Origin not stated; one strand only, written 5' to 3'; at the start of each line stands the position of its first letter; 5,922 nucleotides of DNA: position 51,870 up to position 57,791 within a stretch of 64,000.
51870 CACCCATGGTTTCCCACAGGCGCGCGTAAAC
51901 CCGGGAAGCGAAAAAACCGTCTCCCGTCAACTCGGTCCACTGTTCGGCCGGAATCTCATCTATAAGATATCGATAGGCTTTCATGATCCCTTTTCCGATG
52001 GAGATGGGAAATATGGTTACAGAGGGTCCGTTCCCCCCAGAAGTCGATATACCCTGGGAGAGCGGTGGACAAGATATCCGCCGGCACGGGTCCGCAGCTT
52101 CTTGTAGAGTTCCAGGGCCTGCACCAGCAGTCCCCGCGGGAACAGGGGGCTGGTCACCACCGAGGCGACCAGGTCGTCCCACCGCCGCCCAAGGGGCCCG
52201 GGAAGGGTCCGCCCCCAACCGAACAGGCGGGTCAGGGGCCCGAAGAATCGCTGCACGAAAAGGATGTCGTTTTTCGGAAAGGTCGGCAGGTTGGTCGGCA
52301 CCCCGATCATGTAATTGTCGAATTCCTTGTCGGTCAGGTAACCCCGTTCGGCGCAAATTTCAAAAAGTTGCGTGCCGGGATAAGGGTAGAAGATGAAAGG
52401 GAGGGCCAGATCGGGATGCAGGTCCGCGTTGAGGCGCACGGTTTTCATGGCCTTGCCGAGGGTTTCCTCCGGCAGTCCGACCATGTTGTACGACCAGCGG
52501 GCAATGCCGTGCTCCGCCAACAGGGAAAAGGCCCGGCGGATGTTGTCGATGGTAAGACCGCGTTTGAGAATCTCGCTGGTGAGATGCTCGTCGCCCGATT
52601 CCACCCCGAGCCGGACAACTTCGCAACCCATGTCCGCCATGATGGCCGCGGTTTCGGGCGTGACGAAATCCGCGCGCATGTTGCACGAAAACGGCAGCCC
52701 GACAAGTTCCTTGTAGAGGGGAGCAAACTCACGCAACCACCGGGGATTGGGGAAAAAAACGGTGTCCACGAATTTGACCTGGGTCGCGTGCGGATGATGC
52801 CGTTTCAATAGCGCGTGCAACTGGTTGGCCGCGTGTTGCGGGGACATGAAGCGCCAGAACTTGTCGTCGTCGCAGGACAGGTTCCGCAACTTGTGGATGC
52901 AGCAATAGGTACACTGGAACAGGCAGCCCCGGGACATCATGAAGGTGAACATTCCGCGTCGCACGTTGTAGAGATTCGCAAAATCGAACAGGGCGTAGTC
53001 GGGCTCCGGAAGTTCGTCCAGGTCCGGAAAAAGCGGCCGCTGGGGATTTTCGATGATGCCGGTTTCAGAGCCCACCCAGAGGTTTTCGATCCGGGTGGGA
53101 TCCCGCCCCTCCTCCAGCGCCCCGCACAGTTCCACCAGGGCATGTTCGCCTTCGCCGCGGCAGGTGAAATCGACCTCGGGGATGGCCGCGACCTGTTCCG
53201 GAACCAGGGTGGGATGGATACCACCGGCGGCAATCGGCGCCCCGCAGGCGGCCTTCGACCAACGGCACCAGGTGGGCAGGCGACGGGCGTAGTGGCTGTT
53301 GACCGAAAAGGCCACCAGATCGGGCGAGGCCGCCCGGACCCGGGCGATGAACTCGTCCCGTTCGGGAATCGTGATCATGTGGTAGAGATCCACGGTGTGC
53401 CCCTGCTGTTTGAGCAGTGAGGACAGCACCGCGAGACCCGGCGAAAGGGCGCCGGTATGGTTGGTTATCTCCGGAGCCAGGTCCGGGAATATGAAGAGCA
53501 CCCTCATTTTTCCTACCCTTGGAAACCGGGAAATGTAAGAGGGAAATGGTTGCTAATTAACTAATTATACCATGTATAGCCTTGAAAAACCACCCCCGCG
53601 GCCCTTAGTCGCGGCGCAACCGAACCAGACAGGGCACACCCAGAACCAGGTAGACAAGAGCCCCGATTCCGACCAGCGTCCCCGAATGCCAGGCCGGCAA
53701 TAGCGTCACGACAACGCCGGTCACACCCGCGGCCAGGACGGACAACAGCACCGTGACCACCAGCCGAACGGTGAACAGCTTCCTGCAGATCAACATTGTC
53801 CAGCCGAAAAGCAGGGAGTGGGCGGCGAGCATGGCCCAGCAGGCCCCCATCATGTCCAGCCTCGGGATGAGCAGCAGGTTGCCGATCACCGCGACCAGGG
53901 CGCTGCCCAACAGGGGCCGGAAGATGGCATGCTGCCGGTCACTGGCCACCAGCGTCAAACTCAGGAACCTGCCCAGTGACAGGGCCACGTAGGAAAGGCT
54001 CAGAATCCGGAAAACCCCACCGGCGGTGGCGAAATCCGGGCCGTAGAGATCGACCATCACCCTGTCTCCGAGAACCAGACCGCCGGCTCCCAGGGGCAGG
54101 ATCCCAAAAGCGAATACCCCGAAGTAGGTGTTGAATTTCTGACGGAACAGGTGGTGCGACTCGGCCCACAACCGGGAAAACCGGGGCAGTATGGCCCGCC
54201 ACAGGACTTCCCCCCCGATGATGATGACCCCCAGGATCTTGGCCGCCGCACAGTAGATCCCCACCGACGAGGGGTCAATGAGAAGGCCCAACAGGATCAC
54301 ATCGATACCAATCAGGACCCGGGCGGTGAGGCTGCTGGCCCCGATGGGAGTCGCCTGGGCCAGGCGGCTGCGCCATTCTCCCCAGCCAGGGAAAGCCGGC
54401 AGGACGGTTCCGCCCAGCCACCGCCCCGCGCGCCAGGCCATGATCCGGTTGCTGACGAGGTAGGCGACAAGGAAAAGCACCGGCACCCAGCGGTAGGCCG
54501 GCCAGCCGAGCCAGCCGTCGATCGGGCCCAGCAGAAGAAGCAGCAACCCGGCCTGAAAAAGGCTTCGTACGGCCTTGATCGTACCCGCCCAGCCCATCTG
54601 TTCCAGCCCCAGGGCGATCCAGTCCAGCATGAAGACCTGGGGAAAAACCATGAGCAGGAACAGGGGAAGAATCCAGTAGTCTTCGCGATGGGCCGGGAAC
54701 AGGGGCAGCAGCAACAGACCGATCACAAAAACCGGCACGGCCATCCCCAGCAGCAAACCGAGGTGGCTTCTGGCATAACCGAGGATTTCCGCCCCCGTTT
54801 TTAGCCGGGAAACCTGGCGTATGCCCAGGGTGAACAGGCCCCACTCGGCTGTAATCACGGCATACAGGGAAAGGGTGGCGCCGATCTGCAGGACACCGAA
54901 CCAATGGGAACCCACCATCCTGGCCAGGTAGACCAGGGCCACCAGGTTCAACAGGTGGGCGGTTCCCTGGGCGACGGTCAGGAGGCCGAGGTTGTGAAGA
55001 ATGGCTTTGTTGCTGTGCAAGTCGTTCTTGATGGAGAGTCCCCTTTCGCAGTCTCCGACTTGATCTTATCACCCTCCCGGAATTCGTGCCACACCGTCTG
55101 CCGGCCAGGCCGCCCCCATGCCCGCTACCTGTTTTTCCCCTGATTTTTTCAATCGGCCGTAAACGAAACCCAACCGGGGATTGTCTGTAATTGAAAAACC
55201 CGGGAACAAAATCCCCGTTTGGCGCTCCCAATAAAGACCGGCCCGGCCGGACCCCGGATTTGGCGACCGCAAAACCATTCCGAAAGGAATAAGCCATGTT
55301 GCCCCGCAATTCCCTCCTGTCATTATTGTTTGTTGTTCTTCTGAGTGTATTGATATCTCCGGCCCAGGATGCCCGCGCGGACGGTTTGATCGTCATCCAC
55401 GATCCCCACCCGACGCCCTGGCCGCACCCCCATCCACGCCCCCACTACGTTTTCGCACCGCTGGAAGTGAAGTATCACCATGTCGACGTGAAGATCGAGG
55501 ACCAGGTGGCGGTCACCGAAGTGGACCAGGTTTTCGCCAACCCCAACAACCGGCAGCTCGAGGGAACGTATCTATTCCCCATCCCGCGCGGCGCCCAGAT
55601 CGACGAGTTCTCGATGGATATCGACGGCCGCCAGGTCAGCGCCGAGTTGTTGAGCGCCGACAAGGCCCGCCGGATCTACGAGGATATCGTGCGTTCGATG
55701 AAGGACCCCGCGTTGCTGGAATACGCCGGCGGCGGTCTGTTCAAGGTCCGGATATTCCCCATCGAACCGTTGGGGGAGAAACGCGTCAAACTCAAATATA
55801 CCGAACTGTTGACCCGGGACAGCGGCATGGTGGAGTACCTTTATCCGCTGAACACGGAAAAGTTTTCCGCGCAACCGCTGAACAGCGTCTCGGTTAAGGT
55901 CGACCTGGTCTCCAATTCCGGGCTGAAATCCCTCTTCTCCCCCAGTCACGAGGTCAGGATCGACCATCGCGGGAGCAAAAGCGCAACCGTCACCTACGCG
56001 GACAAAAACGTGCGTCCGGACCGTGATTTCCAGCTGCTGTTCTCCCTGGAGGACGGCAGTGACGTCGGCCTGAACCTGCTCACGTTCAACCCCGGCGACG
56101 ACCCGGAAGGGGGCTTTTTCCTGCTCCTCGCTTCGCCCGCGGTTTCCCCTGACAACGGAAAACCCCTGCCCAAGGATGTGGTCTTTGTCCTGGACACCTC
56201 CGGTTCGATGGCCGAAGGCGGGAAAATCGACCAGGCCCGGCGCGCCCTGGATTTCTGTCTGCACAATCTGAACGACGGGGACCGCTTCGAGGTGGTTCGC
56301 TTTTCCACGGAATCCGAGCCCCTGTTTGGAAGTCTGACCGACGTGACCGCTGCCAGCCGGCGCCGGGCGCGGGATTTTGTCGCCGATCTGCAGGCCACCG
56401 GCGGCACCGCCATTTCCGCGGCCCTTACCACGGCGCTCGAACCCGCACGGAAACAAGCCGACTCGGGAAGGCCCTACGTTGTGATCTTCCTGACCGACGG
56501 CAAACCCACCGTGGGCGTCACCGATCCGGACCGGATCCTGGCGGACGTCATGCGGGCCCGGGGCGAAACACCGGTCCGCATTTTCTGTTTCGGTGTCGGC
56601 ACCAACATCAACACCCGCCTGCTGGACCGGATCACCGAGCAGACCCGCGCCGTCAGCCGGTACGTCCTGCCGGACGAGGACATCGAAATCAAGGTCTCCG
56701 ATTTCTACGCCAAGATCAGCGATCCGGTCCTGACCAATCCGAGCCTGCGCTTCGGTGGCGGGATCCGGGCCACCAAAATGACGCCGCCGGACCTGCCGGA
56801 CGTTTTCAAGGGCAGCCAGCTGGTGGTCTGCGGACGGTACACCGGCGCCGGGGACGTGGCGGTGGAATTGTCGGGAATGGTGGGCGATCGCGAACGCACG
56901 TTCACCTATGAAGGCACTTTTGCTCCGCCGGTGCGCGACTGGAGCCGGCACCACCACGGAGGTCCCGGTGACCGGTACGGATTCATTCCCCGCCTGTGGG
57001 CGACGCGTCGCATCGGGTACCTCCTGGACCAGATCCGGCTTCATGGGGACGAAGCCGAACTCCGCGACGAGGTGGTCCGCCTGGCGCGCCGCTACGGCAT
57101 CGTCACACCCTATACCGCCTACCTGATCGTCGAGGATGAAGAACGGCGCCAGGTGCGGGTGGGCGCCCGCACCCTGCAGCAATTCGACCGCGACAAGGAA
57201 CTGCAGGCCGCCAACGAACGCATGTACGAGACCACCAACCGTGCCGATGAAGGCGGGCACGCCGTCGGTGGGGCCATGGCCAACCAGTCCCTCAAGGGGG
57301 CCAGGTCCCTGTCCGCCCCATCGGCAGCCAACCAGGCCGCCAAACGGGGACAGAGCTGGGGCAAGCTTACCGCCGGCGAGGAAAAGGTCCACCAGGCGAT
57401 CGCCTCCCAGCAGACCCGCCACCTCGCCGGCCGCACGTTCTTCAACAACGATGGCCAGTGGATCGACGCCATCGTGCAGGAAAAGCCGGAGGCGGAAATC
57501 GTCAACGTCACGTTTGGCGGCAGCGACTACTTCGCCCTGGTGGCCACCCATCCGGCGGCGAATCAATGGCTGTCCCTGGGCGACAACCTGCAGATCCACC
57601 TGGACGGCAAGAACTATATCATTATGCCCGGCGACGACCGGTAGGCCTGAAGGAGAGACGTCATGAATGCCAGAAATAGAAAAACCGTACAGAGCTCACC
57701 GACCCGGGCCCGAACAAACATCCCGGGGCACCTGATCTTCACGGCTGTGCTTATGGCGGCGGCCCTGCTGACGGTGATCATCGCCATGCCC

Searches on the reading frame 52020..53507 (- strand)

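Call 29: search_protein_families(library=ncbifam, proteins=[window:52020-53507:-], max_evalue=0.000001)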
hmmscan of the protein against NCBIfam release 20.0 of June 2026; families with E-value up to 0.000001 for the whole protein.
window:52020-53507:- (496 aa): 16 families
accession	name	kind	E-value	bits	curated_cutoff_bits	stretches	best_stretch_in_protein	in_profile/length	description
TIGR02026.1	BchE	equivalog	4.5e-31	108.3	481.35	1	2-400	1-402/497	magnesium-protoporphyrin IX monomethyl ester anaerobic oxidative cyclase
TIGR03471.1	HpnJ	equivalog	4.7e-30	104.9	577.6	1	91-396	99-398/472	hopanoid biosynthesis associated radical SAM protein HpnJ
TIGR04072.2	rSAM_ladder_B12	equivalog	1.2e-26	93.3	360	1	24-393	20-380/443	lipid biosynthesis B12-binding/radical SAM protein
TIGR04479.1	bcpD_PhpK_rSAM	subfamily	4.9e-25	87.9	600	1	117-368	177-414/504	PhpK family radical SAM P-methyltransferase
TIGR04013.1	B12_SAM_MJ_1487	hypoth_equivalog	2.1e-22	79.5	251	2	50-204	31-169/382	TIGR04013 family B12-binding domain/radical SAM domain-containing protein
NF050148.1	rSAM_ApyD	equivalog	3.1e-19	68.8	750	1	59-384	72-392/645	RiPP biosynthesis radical SAM protein ApyD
TIGR04385.1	B12_rSAM_cofa1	equivalog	5.5e-17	62.1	450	1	89-355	99-356/438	B12 lower ligand biosynthesis radical SAM protein BzaD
NF033070.1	rSAM_AprD4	equivalog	3.2e-16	59.3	500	1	157-393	164-398/456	AprD4 family radical SAM diol-dehydratase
TIGR03975.1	rSAM_ocin_1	subfamily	2.2e-14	52.9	281.85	1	105-349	175-416/606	RiPP maturation radical SAM C-methyltransferase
NF038361.1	rSAM_Sden_1168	equivalog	4.4e-13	48.6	575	1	51-392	130-480/560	Sden_1168 family B12-binding radical SAM P-methyltransferase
TIGR04014.1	B12_SAM_MJ_0865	equivalog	8.4e-13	47.9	360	0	276-387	250-360/434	methyl-coenzyme M reductase glutamine C-methyltransferase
TIGR04367.1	HpnR_B12_rSAM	equivalog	5.2e-12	45.1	650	1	24-408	24-397/490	hopanoid C-3 methylase HpnR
NF040546.1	rSAM_CUAEP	equivalog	2.1e-09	36.6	500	1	24-336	15-314/468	CUAEP/CCAEP-tail radical SAM (seleno)protein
NF033712.0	B12_rSAM_KedN5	subfamily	6.6e-08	31.2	700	1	58-202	59-211/624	KedN5 family methylcobalamin-dependent radical SAM C-methyltransferase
TIGR04428.1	B12_rSAM_trp_MT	equivalog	7.1e-08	31.3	500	0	87-153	93-159/558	tryptophan 2-C-methyltransferase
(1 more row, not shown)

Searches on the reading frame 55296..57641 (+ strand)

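Call 29: search_protein_families(library=ncbifam, proteins=[window:55296-57641:+], max_evalue=0.000001)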
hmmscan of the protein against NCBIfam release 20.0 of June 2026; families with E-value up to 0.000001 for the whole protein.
window:55296-57641:+ (782 aa): 5 families
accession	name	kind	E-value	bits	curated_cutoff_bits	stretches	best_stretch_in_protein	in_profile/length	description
TIGR03788.1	marine_srt_targ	equivalog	2e-83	280.9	551.65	2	186-620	168-575/629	marine proteobacterial sortase target protein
TIGR04477.1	sorted_by_XrtN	equivalog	6.9e-12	44.3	250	1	74-181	342-454/822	XrtN system VIT domain-containing protein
TIGR04286.1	MSEP-CTERM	equivalog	3.7e-11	41.7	150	1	68-157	477-567/920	MSEP-CTERM sorting domain-containing protein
TIGR02921.1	PEP_integral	hypoth_equivalog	6.5e-09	34.5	200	0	62-162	410-512/922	TIGR02921 family PEP-CTERM protein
TIGR02442.1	Cob-chelat-sub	hypoth_equivalog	1.9e-08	33.2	779.45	1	295-412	475-591/641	putative cobaltochelatase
